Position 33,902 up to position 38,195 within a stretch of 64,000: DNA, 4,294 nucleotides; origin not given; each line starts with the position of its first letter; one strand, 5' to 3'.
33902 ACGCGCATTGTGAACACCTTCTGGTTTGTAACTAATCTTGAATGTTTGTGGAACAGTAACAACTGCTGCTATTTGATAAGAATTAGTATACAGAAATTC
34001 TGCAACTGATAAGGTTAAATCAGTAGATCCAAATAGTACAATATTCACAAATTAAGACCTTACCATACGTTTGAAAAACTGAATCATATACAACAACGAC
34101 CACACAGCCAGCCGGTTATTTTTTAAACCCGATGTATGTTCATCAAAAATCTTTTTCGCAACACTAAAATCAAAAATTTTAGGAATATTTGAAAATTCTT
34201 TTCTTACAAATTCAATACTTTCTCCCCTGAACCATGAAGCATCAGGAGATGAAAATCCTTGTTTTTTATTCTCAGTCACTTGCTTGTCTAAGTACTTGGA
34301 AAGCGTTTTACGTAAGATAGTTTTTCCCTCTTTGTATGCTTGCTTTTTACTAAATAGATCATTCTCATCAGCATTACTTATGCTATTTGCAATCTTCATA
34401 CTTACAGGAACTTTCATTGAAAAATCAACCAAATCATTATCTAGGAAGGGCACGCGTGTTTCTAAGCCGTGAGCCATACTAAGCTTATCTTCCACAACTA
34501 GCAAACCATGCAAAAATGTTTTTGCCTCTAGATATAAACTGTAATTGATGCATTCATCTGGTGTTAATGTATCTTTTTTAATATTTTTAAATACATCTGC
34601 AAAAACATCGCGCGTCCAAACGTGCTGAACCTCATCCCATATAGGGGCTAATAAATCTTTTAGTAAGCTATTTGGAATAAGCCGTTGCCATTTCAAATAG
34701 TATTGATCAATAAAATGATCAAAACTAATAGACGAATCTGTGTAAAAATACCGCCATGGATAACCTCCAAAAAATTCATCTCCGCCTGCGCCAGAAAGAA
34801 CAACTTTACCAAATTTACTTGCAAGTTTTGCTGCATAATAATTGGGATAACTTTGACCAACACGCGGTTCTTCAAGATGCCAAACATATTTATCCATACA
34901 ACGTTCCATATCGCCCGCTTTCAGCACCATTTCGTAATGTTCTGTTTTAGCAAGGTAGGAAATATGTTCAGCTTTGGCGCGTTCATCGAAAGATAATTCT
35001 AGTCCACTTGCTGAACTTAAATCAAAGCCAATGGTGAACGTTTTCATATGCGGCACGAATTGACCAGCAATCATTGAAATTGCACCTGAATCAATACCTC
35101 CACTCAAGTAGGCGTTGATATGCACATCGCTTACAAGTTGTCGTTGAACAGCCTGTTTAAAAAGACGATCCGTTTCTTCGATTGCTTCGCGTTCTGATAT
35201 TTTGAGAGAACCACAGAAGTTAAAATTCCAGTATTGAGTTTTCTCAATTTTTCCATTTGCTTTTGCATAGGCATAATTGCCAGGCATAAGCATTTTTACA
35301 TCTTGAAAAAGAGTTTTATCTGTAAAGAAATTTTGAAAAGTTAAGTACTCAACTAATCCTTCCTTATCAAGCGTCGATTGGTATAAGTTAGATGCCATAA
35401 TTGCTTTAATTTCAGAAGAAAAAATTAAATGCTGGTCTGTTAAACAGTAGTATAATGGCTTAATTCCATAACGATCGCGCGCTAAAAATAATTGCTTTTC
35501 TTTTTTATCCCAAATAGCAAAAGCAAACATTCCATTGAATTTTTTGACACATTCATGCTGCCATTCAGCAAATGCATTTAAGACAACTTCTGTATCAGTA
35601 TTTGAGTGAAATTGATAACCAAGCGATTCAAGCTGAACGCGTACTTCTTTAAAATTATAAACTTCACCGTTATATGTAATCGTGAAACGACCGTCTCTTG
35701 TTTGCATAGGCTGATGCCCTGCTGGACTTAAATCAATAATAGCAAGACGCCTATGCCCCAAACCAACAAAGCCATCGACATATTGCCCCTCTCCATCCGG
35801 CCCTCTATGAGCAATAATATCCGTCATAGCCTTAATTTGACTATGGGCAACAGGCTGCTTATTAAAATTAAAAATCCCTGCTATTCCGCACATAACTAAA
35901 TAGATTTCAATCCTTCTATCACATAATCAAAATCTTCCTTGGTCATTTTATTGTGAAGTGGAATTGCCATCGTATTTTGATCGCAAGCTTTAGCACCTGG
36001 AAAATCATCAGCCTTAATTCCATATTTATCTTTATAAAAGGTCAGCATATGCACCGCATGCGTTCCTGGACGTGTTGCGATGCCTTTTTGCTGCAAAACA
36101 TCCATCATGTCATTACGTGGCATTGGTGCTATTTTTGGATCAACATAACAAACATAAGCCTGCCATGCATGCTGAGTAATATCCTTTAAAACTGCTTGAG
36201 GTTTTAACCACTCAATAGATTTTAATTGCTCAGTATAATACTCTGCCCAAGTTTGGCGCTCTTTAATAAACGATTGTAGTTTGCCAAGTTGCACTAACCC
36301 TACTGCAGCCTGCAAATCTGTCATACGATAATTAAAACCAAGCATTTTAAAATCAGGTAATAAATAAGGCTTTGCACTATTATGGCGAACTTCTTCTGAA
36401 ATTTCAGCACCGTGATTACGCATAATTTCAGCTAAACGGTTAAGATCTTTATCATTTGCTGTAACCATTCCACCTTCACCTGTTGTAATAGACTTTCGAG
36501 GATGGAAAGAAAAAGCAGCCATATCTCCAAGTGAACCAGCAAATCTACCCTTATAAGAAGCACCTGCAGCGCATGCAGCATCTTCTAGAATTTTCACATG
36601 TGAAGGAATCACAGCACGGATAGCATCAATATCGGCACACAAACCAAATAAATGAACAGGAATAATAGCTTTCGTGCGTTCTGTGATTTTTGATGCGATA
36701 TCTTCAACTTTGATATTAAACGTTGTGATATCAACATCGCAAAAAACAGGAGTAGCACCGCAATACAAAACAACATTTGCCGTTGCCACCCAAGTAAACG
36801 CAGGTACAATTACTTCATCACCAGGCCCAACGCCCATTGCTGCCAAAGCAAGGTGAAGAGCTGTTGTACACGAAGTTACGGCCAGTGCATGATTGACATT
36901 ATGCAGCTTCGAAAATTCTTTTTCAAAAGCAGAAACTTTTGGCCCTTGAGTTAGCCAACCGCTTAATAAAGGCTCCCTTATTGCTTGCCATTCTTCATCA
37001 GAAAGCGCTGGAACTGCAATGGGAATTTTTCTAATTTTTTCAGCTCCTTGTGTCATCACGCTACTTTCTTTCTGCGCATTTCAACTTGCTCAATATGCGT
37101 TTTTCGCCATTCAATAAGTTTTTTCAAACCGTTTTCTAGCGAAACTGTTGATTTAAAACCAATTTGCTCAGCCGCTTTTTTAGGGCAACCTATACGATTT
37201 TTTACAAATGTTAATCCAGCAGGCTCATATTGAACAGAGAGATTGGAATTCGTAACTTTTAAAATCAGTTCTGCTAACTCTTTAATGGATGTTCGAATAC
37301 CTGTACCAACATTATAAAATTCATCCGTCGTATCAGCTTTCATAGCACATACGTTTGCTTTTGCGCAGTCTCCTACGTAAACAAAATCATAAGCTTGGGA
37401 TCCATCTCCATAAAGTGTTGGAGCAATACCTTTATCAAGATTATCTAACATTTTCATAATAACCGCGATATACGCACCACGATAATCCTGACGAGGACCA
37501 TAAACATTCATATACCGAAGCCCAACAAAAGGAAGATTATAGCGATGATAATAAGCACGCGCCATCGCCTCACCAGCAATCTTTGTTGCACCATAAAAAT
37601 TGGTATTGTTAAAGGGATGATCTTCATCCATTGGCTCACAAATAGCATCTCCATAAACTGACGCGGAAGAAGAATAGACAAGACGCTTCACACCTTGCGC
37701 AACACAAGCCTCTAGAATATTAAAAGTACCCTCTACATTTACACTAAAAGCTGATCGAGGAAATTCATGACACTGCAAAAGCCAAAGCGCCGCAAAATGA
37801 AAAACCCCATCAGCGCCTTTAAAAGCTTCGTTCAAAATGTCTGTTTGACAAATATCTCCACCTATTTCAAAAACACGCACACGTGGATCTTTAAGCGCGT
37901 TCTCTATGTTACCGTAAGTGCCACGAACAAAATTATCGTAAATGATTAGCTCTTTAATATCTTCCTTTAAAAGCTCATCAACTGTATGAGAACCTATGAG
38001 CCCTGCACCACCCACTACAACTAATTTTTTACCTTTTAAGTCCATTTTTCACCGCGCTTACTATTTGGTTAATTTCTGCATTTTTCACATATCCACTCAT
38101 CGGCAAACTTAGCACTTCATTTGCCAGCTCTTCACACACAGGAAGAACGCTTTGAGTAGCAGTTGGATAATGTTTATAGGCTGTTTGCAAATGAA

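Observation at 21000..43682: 22.7-kb, 19-gene single-strand glycan locus next to tRNA-Ser in a tlc-bearing, reduced-looking genome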

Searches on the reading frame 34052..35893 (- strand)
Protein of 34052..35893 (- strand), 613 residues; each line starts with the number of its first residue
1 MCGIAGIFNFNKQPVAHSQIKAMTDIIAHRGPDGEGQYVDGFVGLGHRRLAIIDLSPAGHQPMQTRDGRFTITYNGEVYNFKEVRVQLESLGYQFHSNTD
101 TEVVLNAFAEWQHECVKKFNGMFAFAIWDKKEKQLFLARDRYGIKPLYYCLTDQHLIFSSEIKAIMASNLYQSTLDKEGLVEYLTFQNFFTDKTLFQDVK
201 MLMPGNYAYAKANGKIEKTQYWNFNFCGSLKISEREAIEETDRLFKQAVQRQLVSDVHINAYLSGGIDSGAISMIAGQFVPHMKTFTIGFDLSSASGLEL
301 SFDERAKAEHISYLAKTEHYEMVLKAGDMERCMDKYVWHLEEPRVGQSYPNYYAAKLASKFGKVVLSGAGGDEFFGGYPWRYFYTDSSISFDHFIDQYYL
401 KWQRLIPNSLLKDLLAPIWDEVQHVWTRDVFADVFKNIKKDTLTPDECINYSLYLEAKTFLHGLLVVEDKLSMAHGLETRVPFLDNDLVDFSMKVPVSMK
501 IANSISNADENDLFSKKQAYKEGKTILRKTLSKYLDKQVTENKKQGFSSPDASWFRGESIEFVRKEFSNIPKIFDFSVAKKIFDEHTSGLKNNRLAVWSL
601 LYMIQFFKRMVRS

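Call 4: search_protein_families(library=pfam, proteins=[window:34052-35893:-], max_evalue=0.01)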
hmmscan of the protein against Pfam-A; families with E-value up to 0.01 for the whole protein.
window:34052-35893:- (613 aa): 4 families
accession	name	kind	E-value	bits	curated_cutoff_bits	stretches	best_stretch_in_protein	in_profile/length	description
PF00733.27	Asn_synthase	-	6e-80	270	21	1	242-605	3-350/354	Asparagine synthase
PF13537.11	GATase_7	-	6.8e-49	165.4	25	1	47-166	1-122/123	Glutamine amidotransferase domain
PF13522.11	GATase_6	-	2.8e-46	157.2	27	1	32-161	1-130/130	Glutamine amidotransferase domain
PF12481.13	DUF3700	-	3.3e-07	30.5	27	1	114-168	124-179/228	Aluminium induced protein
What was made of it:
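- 34052..35893 (-): Gene 8: AsnB-type glutamine amidotransferase 1. Asn_synthase 270 bits plus GATase_7 (call 4).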

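Call 8: search_protein_families(library=ncbifam, proteins=[window:34052-35893:-], max_evalue=0.001)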
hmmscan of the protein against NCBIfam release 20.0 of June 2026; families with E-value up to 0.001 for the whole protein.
window:34052-35893:- (613 aa): 9 families
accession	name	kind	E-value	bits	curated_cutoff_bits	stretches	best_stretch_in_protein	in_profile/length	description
TIGR01536.1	asn_synth_AEB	equivalog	9.3e-136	453.8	267.1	1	2-547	1-517/517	asparagine synthase (glutamine-hydrolyzing)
TIGR03108.1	eps_aminotran_1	hypoth_equivalog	1.6e-130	436.7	816.9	2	1-382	1-378/628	XrtA/PEP-CTERM system amidotransferase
TIGR03104.1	trio_amidotrans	equivalog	8.2e-113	377.6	570.1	1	1-567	1-541/589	N-acetylglutaminylglutamine amidotransferase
NF006949.0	PRK09431.1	equivalog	7.8e-86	288.8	499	3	1-167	1-167/554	asparagine synthase B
NF033535.1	lass_lactam_cya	exception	7.4e-76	256.1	525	2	1-374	1-375/668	lasso peptide isopeptide bond-forming cyclase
TIGR01135.1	glmS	equivalog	3.3e-14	52.3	418.05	1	39-182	62-214/607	glutamine--fructose-6-phosphate transaminase (isomerizing)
NF001484.0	PRK00331.1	subfamily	8.5e-14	50.8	381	1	37-181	61-214/601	isomerizing glutamine--fructose-6-phosphate transaminase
TIGR01134.1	purF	equivalog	4e-13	49.5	350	1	38-167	61-201/432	amidophosphoribosyltransferase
NF033561.1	macrolact_Ik_Al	subfamily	4.8e-12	45.3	300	1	113-328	73-280/561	albusnodin/ikarugamycin family macrolactam cyclase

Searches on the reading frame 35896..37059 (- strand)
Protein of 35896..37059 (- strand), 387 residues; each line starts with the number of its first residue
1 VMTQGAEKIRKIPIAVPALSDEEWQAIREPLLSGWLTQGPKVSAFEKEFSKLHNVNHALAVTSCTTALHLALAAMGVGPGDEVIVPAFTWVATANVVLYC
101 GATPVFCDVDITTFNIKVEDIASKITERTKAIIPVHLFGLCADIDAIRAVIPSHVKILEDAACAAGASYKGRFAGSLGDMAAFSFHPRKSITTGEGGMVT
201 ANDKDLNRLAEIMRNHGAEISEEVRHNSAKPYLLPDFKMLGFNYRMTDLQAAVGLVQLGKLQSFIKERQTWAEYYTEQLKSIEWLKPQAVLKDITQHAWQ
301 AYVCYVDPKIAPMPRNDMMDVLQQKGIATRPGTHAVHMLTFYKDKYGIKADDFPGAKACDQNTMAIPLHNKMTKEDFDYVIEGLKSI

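Call 4: search_protein_families(library=pfam, proteins=[window:35896-37059:-], max_evalue=0.01)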
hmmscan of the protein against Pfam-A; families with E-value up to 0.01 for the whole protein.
window:35896-37059:- (387 aa): 5 families
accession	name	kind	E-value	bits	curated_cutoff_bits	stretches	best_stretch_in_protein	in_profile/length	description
PF01041.23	DegT_DnrJ_EryC1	-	3.9e-120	401.8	19.8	1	19-384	3-359/360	DegT/DnrJ/EryC1/StrS aminotransferase family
PF00155.27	Aminotran_1_2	-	5.1e-09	36.2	19.7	1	43-133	45-151/361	Aminotransferase class I and II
PF00266.25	Aminotran_5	-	3.3e-06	26.8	21.5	1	45-379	48-370/371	Aminotransferase class-V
PF01053.26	Cys_Met_Meta_PP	-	5e-05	22.5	27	1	38-132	50-141/381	Cys/Met metabolism PLP-dependent enzyme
PF01212.27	Beta_elim_lyase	-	0.0029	17.4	27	0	40-130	32-123/288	Beta-eliminating lyase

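Call 8: search_protein_families(library=ncbifam, proteins=[window:35896-37059:-], max_evalue=0.001)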
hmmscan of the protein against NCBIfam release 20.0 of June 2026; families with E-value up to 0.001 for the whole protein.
window:35896-37059:- (387 aa): 22 families
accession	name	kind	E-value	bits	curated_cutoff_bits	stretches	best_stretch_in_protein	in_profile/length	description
TIGR03588.1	PseC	equivalog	5.5e-98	328.4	423.5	1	12-386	2-378/380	UDP-4-amino-4,6-dideoxy-N-acetyl-beta-L-altrosamine transaminase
NF008658.2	PRK11658.1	equivalog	1.9e-90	303.2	631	1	12-387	5-376/379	UDP-4-amino-4-deoxy-L-arabinose aminotransferase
TIGR04181.1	NHT_00031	hypoth_equivalog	2.4e-75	253.6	420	1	12-367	1-357/359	LegC family aminotransferase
NF008687.0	PRK11706.1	equivalog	2.4e-67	227.3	375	1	12-385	2-371/375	dTDP-4-amino-4,6-dideoxygalactose transaminase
NF011936.0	PRK15407.1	equivalog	2e-59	201.4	423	2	10-219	35-253/440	lipopolysaccharide biosynthesis protein RfbH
TIGR02379.1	ECA_wecE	subfamily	2.4e-56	191.1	434.85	1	12-384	2-371/376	dTDP-4-amino-4,6-dideoxy-D-glucose transaminase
TIGR04427.1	PLP_DesI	equivalog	1e-53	182.9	650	1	31-381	42-376/390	dTDP-4-dehydro-6-deoxyglucose aminotransferase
NF005817.0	PRK07683.1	equivalog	2.9e-10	39.4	575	1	57-133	91-166/387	aminotransferase A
NF005816.0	PRK07682.1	equivalog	1.6e-08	33.6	620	1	46-133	80-168/390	aminotransferase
NF004769.0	PRK06107.1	equivalog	9.4e-08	31.2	617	1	52-133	90-171/402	aspartate transaminase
NF004770.0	PRK06108.1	subfamily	2.7e-07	29.7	422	1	46-133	87-175/396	pyridoxal phosphate-dependent aminotransferase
NF041364.1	GntC_guanitoxin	equivalog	4.5e-07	29.1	415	1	60-133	64-139/356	guanitoxin biosynthesis PLP-dependent (S)-gamma-hydroxy-L-arginine cyclodehydratase GntC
NF004975.0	PRK06348.1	equivalog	7.1e-07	28.5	549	1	45-133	79-167/384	pyridoxal phosphate-dependent aminotransferase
NF009079.0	PRK12414.1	subfamily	8.1e-07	28.4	481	1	59-133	94-167/384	methionine aminotransferase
NF006230.0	PRK08363.1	equivalog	1.3e-06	27.5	534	1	57-133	94-171/398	alanine aminotransferase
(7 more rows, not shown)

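Call 19: search_solved_structures(query=window:35896-37059:-, max_evalue=1e-40)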
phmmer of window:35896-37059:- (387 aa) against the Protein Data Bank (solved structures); distinct sequences matched with E-value up to 1e-40: 33.
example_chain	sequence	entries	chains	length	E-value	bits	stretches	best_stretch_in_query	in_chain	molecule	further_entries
3dr7_A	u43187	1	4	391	4.8e-76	259.4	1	9-385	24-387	Putative perosamine synthetase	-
3bn1_A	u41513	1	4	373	4.9e-76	259.4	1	9-385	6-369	Perosamine synthetase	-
3dr4_A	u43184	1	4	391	3.3e-75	256.7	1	9-385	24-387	Putative perosamine synthetase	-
8sng_A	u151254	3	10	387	2.7e-74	253.7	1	12-384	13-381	UDP-4-amino-4-deoxy-L-arabinose--oxoglutarate aminotransferase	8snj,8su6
1mdo_A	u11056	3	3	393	3.1e-68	233.7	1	10-385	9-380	ArnB aminotransferase | UDP-4-amino-4-deoxy-L-arabinose--oxoglutarate aminotransferase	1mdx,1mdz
4oca_A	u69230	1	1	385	2e-67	231.1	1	10-385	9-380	UDP-4-amino-4-deoxy-L-arabinose--oxoglutarate aminotransferase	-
7b0m_AAA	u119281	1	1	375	1e-62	215.6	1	17-384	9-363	Sugar aminotransferase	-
4lc3_A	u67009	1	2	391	1.3e-60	208.6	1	12-385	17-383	Putative UDP-4-amino-4-deoxy-l-arabinose--oxoglutarate aminotransferase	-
9bgp_A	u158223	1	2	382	1.5e-60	208.5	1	15-385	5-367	aminotransferase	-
9bgr_A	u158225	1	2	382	1e-59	205.7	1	15-385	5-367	aminotransferase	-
8vr3_A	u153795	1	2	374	6.1e-59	203.1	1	12-386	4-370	DegT/DnrJ/EryC1/StrS aminotransferase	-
8vr5_A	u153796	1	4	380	8.1e-59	202.7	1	13-386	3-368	DegT/DnrJ/EryC1/StrS aminotransferase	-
3frk_A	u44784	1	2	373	3.2e-57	197.5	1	33-384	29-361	QdtB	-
5uid_A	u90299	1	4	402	5.2e-56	193.5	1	12-382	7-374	Aminotransferase TlmJ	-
6ewj_A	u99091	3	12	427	1.2e-54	189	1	11-386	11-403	Putative capsular polysaccharide biosynthesis protein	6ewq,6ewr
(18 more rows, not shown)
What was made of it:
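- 35896..37059 (-): Gene 7: second DegT aminotransferase, 4-aminotransferase-like. Perosamine synthase 259 bits and ArnB 254 bits in the PDB (call 19).
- Gene 7 matches ArnB at 254 bits (call 19).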

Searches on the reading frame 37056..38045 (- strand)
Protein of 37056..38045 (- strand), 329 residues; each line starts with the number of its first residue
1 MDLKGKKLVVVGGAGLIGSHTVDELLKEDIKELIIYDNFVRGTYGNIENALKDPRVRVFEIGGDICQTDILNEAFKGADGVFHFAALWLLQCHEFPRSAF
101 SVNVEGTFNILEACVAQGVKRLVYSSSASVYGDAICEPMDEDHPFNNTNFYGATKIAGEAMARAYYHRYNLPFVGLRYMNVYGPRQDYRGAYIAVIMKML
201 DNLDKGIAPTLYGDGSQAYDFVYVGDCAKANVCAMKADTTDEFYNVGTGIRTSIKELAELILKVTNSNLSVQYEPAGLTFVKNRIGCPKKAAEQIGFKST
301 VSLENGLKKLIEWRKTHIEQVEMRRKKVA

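Call 4: search_protein_families(library=pfam, proteins=[window:37056-38045:-], max_evalue=0.01)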
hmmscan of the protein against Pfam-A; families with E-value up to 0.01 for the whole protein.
window:37056-38045:- (329 aa): 10 families
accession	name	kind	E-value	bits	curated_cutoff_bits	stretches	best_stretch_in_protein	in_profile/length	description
PF01370.27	Epimerase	-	1.9e-51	175.2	20.9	1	9-247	2-240/240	NAD dependent epimerase/dehydratase family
PF16363.11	GDP_Man_Dehyd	-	2.6e-47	162.4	27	1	10-309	2-331/332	GDP-mannose 4,6 dehydratase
PF01073.25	3Beta_HSD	-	1.3e-30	106.8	22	1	9-237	1-231/280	3-beta hydroxysteroid dehydrogenase/isomerase family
PF02719.21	Polysacc_synt_2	-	8.1e-18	65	20.2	1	9-185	2-175/293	Polysaccharide biosynthesis protein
PF05368.20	NmrA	-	1.6e-11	44.8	27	1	6-127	3-107/298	NmrA-like family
PF07993.18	NAD_binding_4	-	1.6e-11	44.3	20.1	1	12-230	3-257/258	Male sterility protein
PF04321.23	RmlD_sub_bind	-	3.8e-11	43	27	1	7-198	2-165/287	RmlD substrate binding domain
PF13460.12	NAD_binding_10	-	1.8e-10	41.5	27.2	1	12-161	1-127/184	NAD(P)H-binding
PF08659.16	KR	-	0.0011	19.4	22.6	1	9-132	4-142/180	KR domain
PF00106.31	adh_short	-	0.0042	17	26.6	0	7-165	2-163/195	short chain dehydrogenase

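Call 8: search_protein_families(library=ncbifam, proteins=[window:37056-38045:-], max_evalue=0.001)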
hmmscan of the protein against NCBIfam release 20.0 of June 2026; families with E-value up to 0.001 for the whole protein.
window:37056-38045:- (329 aa): 30 families (the best 25 are shown)
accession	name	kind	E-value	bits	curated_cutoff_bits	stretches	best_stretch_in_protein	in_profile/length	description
TIGR04180.1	EDH_00030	hypoth_equivalog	1.6e-48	165.3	475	1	9-276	2-267/297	NAD-dependent 4,6-dehydratase LegB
TIGR01179.1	galE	equivalog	4.3e-48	163.8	262.3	1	7-318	1-329/332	UDP-glucose 4-epimerase GalE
TIGR02197.1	heptose_epim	equivalog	1.8e-42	145.6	274.6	1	8-276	1-271/316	ADP-glyceromanno-heptose 6-epimerase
TIGR01181.1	dTDP_gluc_dehyt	equivalog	3.3e-39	134.8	365.1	1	8-317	2-314/321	dTDP-glucose 4,6-dehydratase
NF011728.1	PRK15181.1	equivalog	8.1e-33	113.9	760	1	3-266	13-283/348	Vi polysaccharide biosynthesis UDP-N-acetylglucosaminuronic acid C-4 epimerase TviC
NF008360.0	PRK11150.1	equivalog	7.9e-30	104.1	452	1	8-267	2-256/310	ADP-glyceromanno-heptose 6-epimerase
NF047922.1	GDPFucSynFcl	equivalog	8.4e-27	94.4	500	1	95-317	73-304/308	GDP-L-fucose synthase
NF007956.0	PRK10675.1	subfamily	5.5e-23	81.6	394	2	8-180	3-179/338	UDP-glucose 4-epimerase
NF042423.1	oxyalk_red_Shew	equivalog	9.8e-22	77.4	580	1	5-240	8-226/331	2-alkyl-3-oxoalkanoate reductase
NF007582.0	PRK10217.1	equivalog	6.2e-20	71.6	698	1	6-314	2-331/355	dTDP-glucose 4,6-dehydratase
NF007490.0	PRK10084.1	subfamily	6e-19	68.2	649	1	7-321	2-341/361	dTDP-glucose 4,6-dehydratase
NF043036.1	ErythonDh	equivalog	2.2e-18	66.5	325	1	7-168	2-166/321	D-erythronate dehydrogenase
NF042422.1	oxyalk_red_OleD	equivalog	7.4e-18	65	580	1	7-237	2-217/329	2-alkyl-3-oxoalkanoate reductase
TIGR03589.1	PseB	equivalog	2.2e-17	63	407.75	1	4-186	3-173/324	UDP-N-acetylglucosamine 4,6-dehydratase (inverting)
TIGR03466.1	HpnA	hypoth_equivalog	6e-17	61.5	367.65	1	8-248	3-230/327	hopanoid-associated sugar epimerase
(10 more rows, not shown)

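Call 18: search_solved_structures(query=window:37056-38045:-, max_evalue=1e-25)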
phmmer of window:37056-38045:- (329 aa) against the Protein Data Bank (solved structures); distinct sequences matched with E-value up to 1e-25: 39.
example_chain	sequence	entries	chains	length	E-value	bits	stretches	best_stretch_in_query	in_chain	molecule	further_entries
6dnt_A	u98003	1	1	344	2.7e-45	158.1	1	3-314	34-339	NAD-dependent epimerase/dehydratase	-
4zrm_A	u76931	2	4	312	2e-39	138.8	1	8-316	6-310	UDP-glucose 4-epimerase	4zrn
6wjb_A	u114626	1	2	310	2.7e-38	135.1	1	5-310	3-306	NAD-dependent epimerase/dehydratase family protein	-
6wj9_A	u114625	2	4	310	2.4e-37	131.9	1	5-310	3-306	NAD-dependent epimerase/dehydratase family protein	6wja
6bwl_A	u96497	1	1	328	3e-37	131.6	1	7-316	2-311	Pal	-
3ru7_A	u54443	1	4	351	5e-37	130.9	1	6-314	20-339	WbgU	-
3ru9_A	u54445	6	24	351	5.6e-37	130.8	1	6-314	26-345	WbgU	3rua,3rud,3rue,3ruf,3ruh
3lu1_A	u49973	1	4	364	6.3e-37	130.6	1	6-314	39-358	WbgU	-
3ruc_A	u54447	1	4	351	1.3e-36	129.5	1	6-313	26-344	WbgU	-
8vr2_A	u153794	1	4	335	1.3e-35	126.3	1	2-319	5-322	NAD-dependent epimerase/dehydratase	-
3ehe_A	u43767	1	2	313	1.7e-35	125.9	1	8-263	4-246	UDP-glucose 4-epimerase (GalE-1)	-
10ke_A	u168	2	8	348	1.9e-35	125.7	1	6-312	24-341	Capsular polysaccharide biosynthesis protein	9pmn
1sb8_A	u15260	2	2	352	2.3e-35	125.4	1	6-313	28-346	wbpP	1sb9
8rdg_A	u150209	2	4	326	6.7e-35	123.9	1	7-269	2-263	SDR family NAD(P)-dependent oxidoreductase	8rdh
8rdi_A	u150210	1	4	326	2.3e-34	122.1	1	7-269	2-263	SDR family NAD(P)-dependent oxidoreductase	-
2pzj_A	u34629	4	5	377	9.8e-30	107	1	6-325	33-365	Putative nucleotide sugar epimerase/ dehydratase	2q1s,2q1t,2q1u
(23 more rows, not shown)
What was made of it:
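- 37056..38045 (-): Gene 6: extended SDR (4-epimerase or C4-oxidase type). PDB 6dnt 158 bits, WbgU/WbpP about 130 bits, WbmF 2pzj 107 bits (call 18).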
